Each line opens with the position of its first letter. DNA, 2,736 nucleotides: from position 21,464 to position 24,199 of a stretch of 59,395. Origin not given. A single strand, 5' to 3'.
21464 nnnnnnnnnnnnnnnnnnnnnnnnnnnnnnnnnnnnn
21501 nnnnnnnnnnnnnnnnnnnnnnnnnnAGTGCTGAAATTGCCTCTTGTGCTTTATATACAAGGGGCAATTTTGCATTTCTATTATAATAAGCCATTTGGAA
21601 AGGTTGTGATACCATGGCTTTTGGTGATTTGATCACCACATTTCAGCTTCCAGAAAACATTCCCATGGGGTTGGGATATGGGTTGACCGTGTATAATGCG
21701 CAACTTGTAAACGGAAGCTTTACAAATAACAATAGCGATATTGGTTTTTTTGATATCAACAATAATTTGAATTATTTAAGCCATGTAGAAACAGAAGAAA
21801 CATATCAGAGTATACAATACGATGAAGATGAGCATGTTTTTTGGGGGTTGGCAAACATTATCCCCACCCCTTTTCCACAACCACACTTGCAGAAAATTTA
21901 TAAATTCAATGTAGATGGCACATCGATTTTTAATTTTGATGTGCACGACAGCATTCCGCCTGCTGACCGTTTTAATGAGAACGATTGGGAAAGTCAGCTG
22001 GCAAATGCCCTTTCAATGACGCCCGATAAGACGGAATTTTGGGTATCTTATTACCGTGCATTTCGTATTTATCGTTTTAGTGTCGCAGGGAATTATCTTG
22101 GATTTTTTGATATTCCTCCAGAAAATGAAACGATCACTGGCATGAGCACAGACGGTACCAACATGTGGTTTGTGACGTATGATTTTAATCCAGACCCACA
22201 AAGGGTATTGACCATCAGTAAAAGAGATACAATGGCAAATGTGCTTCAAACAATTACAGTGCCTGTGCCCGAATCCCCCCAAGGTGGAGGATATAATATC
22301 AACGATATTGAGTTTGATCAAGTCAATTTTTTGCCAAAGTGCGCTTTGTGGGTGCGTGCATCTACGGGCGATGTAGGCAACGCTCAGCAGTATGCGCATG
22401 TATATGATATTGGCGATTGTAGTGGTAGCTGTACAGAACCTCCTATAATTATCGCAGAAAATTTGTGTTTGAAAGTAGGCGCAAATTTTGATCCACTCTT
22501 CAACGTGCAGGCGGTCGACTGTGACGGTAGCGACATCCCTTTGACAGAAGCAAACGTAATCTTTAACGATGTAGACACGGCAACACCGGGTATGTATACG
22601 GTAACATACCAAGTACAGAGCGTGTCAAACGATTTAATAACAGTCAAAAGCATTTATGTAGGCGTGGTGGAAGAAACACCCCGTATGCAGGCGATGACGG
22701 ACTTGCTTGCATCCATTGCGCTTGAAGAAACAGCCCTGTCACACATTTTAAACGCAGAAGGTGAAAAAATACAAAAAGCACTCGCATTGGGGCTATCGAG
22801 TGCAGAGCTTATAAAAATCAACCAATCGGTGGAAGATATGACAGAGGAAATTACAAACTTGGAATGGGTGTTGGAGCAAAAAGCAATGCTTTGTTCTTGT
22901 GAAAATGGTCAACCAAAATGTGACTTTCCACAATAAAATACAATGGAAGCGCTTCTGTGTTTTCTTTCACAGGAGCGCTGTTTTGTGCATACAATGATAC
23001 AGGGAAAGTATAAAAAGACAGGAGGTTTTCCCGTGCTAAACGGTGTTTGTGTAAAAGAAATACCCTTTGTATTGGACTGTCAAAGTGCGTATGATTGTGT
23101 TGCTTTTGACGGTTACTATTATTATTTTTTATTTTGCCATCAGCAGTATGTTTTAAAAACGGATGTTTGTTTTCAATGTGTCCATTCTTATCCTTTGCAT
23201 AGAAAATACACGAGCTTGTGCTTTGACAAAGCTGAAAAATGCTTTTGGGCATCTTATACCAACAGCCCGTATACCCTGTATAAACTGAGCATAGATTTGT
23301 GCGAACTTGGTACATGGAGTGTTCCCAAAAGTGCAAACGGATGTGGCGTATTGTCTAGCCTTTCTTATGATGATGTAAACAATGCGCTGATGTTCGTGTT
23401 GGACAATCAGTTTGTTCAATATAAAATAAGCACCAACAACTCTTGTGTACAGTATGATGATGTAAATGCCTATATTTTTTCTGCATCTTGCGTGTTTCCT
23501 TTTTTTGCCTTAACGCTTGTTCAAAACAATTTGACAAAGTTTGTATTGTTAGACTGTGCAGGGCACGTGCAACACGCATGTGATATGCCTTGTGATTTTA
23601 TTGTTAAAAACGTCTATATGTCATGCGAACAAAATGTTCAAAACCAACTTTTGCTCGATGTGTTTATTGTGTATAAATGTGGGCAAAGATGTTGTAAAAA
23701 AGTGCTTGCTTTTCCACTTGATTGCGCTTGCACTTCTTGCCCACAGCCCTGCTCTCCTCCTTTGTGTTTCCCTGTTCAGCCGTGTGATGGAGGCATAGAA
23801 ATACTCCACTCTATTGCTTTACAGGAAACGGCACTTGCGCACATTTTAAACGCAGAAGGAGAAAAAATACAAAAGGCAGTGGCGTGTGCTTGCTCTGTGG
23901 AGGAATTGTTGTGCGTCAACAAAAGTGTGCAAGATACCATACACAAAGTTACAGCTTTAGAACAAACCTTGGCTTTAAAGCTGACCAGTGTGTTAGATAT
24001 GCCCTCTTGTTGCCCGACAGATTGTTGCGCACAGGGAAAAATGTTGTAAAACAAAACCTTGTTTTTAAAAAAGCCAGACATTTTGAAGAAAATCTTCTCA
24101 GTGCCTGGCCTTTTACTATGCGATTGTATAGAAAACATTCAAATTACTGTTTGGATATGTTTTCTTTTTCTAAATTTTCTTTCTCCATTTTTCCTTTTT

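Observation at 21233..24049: Three tandem genes share an unrecognised ~65-residue C-terminal module ending in Cys-rich tails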

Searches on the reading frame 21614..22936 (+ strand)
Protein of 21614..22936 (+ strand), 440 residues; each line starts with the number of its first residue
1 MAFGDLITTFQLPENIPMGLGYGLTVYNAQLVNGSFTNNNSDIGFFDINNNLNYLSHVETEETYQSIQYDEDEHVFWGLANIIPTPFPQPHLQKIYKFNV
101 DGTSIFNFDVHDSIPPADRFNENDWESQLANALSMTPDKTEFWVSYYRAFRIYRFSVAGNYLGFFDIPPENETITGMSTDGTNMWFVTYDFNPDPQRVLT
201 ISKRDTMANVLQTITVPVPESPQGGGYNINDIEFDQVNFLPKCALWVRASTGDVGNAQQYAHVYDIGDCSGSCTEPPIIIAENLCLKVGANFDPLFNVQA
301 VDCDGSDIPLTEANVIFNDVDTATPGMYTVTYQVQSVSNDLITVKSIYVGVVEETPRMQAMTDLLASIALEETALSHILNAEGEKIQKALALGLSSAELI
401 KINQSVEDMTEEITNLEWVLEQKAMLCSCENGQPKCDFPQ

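Call 3: search_protein_families(library=pfam, proteins=[window:21614-22936:+], max_evalue=1)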
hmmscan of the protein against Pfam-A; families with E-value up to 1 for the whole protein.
window:21614-22936:+ (440 aa): 3 families
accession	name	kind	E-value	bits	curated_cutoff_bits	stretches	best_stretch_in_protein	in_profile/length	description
PF16403.11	Bact_surface_Ig-like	-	5.4e-05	23.6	27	1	284-339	9-60/71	Bacterial surface protein, Ig-like domain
PF07523.18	Big_3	-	7.4e-05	23.4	21.2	1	298-339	21-62/68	Bacterial Ig-like domain (group 3)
PF23184.1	WD40_CFAP43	-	0.074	12.6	26.9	1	396-433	107-145/324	CFAP43, WD40 domain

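Call 4: search_protein_families(library=ncbifam, proteins=[window:21614-22936:+], max_evalue=1)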
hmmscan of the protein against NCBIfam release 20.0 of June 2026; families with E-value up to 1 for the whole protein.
window:21614-22936:+ (440 aa): 1 family
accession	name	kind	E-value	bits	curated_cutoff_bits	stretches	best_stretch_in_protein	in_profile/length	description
NF010494.0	PRK13913.1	equivalog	0.093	12.6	192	1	368-425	75-131/220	3-methyladenine DNA glycosylase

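Call 6: search_protein_families(library=phrogs, proteins=[window:21614-22936:+], max_evalue=1)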
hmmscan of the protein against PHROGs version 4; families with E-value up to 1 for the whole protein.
window:21614-22936:+ (440 aa): 2 families
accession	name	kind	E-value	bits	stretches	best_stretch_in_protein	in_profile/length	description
phrog_26201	-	unknown function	0.1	12.3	1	360-401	299-340/579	-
phrog_29644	-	unknown function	0.15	13.4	1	384-402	18-36/53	-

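Call 11: search_solved_structures(query=window:21614-22933:+, max_evalue=1)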
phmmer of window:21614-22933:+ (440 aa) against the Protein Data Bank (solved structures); distinct sequences matched with E-value up to 1: 2.
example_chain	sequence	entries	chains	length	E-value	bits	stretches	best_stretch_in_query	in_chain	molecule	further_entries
9ihh_A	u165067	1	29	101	1.3e-06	30.8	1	356-420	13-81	Ex vivo spore-silk A-ENA fibers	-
2kpn_A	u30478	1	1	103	7.2e-05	25.1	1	269-355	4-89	Bacillolysin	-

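Call 22: find_homologous_proteins(query=window:21614-22684:+, max_evalue=0.001)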
Query window:21614-22684:+ (357 aa): 7 proteins with E <= 0.001 among 1056 candidates.
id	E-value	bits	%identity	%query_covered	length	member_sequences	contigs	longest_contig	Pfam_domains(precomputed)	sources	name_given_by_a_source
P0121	1.6e-244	829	100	100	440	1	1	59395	PF16403.12,PF26595.1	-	-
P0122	1.5e-122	427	56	100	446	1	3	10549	PF16403.12,PF26595.1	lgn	-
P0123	1.0e-74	270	42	100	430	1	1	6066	PF26595.1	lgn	-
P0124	5.0e-74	268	43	100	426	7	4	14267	PF07523.19,PF16403.12,PF26595.1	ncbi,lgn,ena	-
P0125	1.1e-70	257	41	100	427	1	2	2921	PF07523.19,PF16403.12,PF26595.1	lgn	-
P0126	7.1e-70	254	41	100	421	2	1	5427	PF07523.19,PF16403.12,PF26595.1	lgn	-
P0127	1.8e-68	249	41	100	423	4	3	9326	PF07523.19,PF16403.12,PF26595.1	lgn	-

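Call 25: find_encoding_contigs(protein=P0124, flank=8000, max_places=4)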
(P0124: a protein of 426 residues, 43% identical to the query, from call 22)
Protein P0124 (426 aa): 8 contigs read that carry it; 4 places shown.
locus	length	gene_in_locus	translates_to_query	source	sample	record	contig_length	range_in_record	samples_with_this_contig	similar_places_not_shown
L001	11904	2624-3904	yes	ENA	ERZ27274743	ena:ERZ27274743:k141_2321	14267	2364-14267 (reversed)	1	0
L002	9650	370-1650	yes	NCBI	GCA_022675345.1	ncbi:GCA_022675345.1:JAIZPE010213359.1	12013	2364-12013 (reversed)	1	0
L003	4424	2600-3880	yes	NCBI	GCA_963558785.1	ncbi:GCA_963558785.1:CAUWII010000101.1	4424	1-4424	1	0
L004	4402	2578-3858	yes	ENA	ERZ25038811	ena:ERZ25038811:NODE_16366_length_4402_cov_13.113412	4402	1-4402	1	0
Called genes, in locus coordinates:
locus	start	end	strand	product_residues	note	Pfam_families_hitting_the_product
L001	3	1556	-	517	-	PF07833:Cu_amine_oxidN1, PF11741:AMIN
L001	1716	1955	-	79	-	PF05105:Phage_holin_4_1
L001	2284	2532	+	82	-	PF26595:A_ENA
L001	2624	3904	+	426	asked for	PF07523:Big_3 (weak), PF16403:Bact_surface_Ig-like (faint), PF26595:A_ENA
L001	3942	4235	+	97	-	PF26595:A_ENA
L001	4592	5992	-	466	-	PF03023:MurJ, PF01554:MatE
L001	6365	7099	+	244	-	PF16481:DUF5058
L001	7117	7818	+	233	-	-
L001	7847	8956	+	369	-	PF04389:Peptidase_M28 (weak), PF01546:Peptidase_M20, PF05343:Peptidase_M42 (weak), PF07687:M20_dimer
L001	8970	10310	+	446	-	PF01546:Peptidase_M20, PF07687:M20_dimer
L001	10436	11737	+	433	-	PF08279:HTH_11 (faint)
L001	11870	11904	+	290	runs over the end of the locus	PF03419:Peptidase_U4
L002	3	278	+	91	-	?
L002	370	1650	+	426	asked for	PF07523:Big_3 (weak), PF16403:Bact_surface_Ig-like (faint), PF26595:A_ENA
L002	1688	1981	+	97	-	PF26595:A_ENA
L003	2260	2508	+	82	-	PF26595:A_ENA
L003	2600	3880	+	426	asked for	PF07523:Big_3 (weak), PF16403:Bact_surface_Ig-like (faint), PF26595:A_ENA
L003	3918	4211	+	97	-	PF26595:A_ENA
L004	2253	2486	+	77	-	PF26595:A_ENA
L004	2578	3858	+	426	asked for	PF07523:Big_3 (weak), PF16403:Bact_surface_Ig-like (faint), PF26595:A_ENA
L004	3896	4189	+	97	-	PF26595:A_ENA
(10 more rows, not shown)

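Call 39: predict_structure(alignment_id=A2)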
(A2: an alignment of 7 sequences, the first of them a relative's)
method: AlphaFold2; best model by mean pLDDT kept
length: 440 residues; sequences in the alignment: 7
mean_pLDDT: 58.1   pTM: 0.54
mean pLDDT of the five models: 58.1, 55.4, 54.0, 49.1, 48.3
residues with pLDDT >= 90: 27; 70-90: 132; 50-70: 84; < 50: 197
segments of 3 or more residues with pLDDT < 50: 1-20, 85-87, 193-196, 237-242, 252-257, 268-338, 340-381, 399-440
pLDDT, mean of each block of 10 residues (from residue 1): 23 42 69 62 71 72 82 86 55 85 88 86 76 87 86 92 84 79 80 59 82 75 62 54 61 50 57 24 27 35 32 34 41 44 42 37 39 43 51 53 45 43 36 26
secondary structure, 60 per line:
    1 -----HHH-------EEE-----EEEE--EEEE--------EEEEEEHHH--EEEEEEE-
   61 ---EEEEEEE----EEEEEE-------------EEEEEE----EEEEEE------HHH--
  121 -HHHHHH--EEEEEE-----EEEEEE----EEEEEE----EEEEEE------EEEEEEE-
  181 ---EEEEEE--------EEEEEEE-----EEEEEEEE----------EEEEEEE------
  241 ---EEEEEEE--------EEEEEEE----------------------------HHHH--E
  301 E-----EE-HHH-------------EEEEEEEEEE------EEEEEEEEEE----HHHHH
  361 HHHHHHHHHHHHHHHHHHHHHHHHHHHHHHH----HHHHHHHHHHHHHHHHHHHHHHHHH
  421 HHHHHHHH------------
elements in order: E16-18 E24-27 E30-33 E42-47 E53-59 E64-70 E75-80 E94-99 E104-109 H122-127 E130-135 E141-146 E151-156 E161-166 E173-179 E184-189 E198-204 E210-217 E228-234 E244-250 E259-265 H294-297 E326-335 E342-351 H356-391 H396-428

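Call 44: fold_search(model_id=the predicted structure, library=pdb)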
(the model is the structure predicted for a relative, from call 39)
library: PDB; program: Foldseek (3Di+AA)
matches with E <= 10: 1250; with E <= 0.001: 814
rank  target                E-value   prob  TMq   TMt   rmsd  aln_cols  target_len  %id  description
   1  8j07_s2               1.7e-08  1.00  0.32  0.34   9.7       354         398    8  96nm repeat of human respiratory doublet microtubule and associated axonemal complexes (released 2023-07-26)
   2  1q7f_A                4.4e-08  1.00  0.35  0.52   4.5       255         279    9  Brain Tumor NHL domain (released 2003-10-21)
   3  6e29_C                4.4e-08  1.00  0.30  0.40  10.1       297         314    9  Crystal structure of Myceliophteria_thermophila Cps50 (Swd1) beta-propeller domain (released 2018-07-25)
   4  5ex7_A                4.8e-08  1.00  0.35  0.52   4.4       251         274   10  Crystal structure of Brat NHL domain in complex with an 8-nt hunchback mRNA (released 2015-12-09)
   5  7bie_A                6.0e-08  1.00  0.31  0.44   9.5       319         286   10  Crystal structure of nvWrap-T, a 7-bladed symmetric propeller (released 2021-09-22)
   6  1q7f_B                6.3e-08  1.00  0.36  0.53   5.4       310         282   12  Brain Tumor NHL domain (released 2003-10-21)
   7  7mqa_LO               9.1e-08  1.00  0.16  0.10  24.7       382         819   11  Cryo-EM structure of the human SSU processome, state post-A1 (released 2021-09-22)
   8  9avl_B                9.6e-08  1.00  0.28  0.35  11.1       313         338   11  Structure of human calcium-sensing receptor in complex with Gi3 protein in nanodiscs (released 2024-04-17)
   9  6e29_A                1.0e-07  1.00  0.31  0.39  10.4       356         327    7  Crystal structure of Myceliophteria_thermophila Cps50 (Swd1) beta-propeller domain (released 2018-07-25)
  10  4zlr_B                1.1e-07  1.00  0.35  0.51   5.8       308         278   12  Structure of the Brat-NHL domain bound to consensus RNA motif (released 2015-11-11)
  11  7big_A                1.2e-07  1.00  0.31  0.44   8.2       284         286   10  Crystal structure of v13WRAP-T, a 7-bladed designer protein (released 2021-09-22)
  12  3ah8_B                1.2e-07  1.00  0.30  0.38   6.9       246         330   13  Structure of heterotrimeric G protein Galpha-q beta gamma in complex with an inhibitor YM-254890 (released 2010-07-21)
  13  9n73_LO               1.2e-07  1.00  0.17  0.10  21.6       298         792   10  SSU processome maturation and disassembly, State G (released 2025-10-29)
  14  7f1q_B                1.3e-07  1.00  0.30  0.39   6.8       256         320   14  Cryo-EM structure of the chemokine receptor CCR5 in complex with MIP-1a and Gi (released 2021-07-14)
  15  7jv5_B                1.4e-07  1.00  0.30  0.38   6.9       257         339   13  Cryo-EM structure of SKF-81297-bound dopamine receptor 1 in complex with Gs protein (released 2021-02-24)
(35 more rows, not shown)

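Call 53: search_protein_families(library=pfam, alignment_id=A3, max_evalue=0.00001)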
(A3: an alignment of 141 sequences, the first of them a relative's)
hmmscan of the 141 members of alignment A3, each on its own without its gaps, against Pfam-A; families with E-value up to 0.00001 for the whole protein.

A. member 1, L001:6-1577:- (524 aa): 2 families
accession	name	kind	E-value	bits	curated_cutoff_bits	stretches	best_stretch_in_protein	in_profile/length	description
PF07833.16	Cu_amine_oxidN1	-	9.2e-30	103.2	24.2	1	56-162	3-108/108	Copper amine oxidase N-terminal domain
PF11741.13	AMIN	-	2e-15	57.1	20.5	1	299-386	7-100/101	AMIN domain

B. families by the number of members that match (of 141 scanned): 161 families (the first 25 are shown)
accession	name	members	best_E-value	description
PF00534.26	Glycos_transf_1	15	2.9e-12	Glycosyl transferases group 1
PF00990.26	GGDEF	4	1.1e-53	Diguanylate cyclase, GGDEF domain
PF00587.30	tRNA-synt_2b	4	2.4e-47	tRNA synthetase class II core domain (G, H, P, S and T)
PF03129.25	HGTP_anticodon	4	1e-25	Anticodon binding domain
PF01554.23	MatE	3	8.6e-63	MatE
PF07973.19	tRNA_SAD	3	6.6e-13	Threonyl and Alanyl tRNA synthetase second additional domain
PF00133.28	tRNA-synt_1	2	9e-139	tRNA synthetases class I (I, L, M and V)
PF01041.23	DegT_DnrJ_EryC1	2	1.6e-87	DegT/DnrJ/EryC1/StrS aminotransferase family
PF13603.12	tRNA-synt_1_2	2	9.4e-66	Leucyl-tRNA synthetase, editing domain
PF16363.11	GDP_Man_Dehyd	2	9.9e-55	GDP-mannose 4,6 dehydratase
PF01370.27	Epimerase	2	2.6e-53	NAD dependent epimerase/dehydratase family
PF13958.12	ToxN_toxin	2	9.3e-46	Toxin ToxN, type III toxin-antitoxin system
PF08264.19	Anticodon_1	2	2e-37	Anticodon-binding domain of tRNA ligase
PF01522.26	Polysacc_deac_1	2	2.8e-34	Polysaccharide deacetylase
PF01613.24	Flavin_Reduct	2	2.8e-30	Flavin reductase like domain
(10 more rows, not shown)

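Call 77: find_encoding_contigs(protein=P0122, flank=8000, max_places=3)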
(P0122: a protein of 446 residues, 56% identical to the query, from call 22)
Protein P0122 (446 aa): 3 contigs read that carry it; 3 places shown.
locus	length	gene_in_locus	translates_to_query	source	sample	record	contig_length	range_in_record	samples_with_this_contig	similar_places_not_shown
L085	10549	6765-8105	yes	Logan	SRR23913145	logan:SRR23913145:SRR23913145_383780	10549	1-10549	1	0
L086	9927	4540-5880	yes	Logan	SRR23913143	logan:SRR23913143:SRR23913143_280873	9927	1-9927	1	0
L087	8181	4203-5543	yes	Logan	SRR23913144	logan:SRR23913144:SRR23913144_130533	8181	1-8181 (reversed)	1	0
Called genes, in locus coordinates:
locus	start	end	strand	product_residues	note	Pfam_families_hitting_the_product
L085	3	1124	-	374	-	?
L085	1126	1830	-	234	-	PF00072:Response_reg, PF00486:Trans_reg_C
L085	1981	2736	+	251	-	PF00005:ABC_tran, PF13304:AAA_21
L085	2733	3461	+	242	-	PF12730:ABC2_membrane_4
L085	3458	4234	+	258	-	PF12730:ABC2_membrane_4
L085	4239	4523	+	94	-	-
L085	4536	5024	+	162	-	-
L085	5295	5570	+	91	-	PF12674:Zn_ribbon_2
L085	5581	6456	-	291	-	PF12146:Hydrolase_4 (weak), PF00561:Abhydrolase_1, PF12697:Abhydrolase_6 (weak)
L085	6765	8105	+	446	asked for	PF16403:Bact_surface_Ig-like (weak), PF26595:A_ENA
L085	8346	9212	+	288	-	PF23894:LD_SV2 (faint), PF13599:Pentapeptide_4, PF00805:Pentapeptide (faint), PF13576:Pentapeptide_3 (weak)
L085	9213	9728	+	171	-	-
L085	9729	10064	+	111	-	PF14107:DUF4280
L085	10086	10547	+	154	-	?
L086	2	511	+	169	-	?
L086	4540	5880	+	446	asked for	PF16403:Bact_surface_Ig-like (weak), PF26595:A_ENA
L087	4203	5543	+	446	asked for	PF16403:Bact_surface_Ig-like (weak), PF26595:A_ENA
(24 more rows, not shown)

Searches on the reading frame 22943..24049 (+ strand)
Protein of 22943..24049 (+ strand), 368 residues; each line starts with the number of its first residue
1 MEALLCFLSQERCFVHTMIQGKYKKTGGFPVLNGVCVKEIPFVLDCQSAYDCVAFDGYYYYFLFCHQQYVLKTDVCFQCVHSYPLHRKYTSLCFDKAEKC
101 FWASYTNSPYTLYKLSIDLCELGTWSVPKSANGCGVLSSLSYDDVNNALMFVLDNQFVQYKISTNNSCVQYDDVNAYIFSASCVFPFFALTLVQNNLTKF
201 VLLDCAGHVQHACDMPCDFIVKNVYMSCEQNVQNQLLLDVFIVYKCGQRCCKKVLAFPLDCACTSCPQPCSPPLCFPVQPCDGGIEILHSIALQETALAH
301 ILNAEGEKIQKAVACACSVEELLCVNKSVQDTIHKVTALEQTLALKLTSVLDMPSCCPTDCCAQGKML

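Call 3: search_protein_families(library=pfam, proteins=[window:22943-24049:+], max_evalue=1)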
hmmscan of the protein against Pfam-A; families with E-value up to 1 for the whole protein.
window:22943-24049:+ (368 aa): 2 families
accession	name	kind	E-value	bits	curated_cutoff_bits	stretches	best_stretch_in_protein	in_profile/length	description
PF18097.6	Vta1_C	-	0.015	15.3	26.3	0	136-148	14-26/38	Vta1 C-terminal domain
PF02509.19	Rota_NS35_C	-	0.028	14.6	27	1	143-215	27-98/173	Rotavirus non-structural protein 35, C-terminal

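Call 4: search_protein_families(library=ncbifam, proteins=[window:22943-24049:+], max_evalue=1)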
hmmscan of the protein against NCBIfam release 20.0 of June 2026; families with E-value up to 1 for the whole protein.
window:22943-24049:+ (368 aa): 0 families

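Call 6: search_protein_families(library=phrogs, proteins=[window:22943-24049:+], max_evalue=1)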
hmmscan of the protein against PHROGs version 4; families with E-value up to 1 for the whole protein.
window:22943-24049:+ (368 aa): 0 families

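Call 12: search_solved_structures(query=window:22943-24046:+, max_evalue=1)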
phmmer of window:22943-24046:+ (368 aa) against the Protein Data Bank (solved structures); distinct sequences matched with E-value up to 1: 2.
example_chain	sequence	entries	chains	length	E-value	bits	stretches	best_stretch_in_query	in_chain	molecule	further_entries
9ihh_A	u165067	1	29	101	1.3e-07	34.4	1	287-351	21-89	Ex vivo spore-silk A-ENA fibers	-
6uym_E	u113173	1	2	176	0.55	12.7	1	222-281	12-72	Envelope glycoprotein E2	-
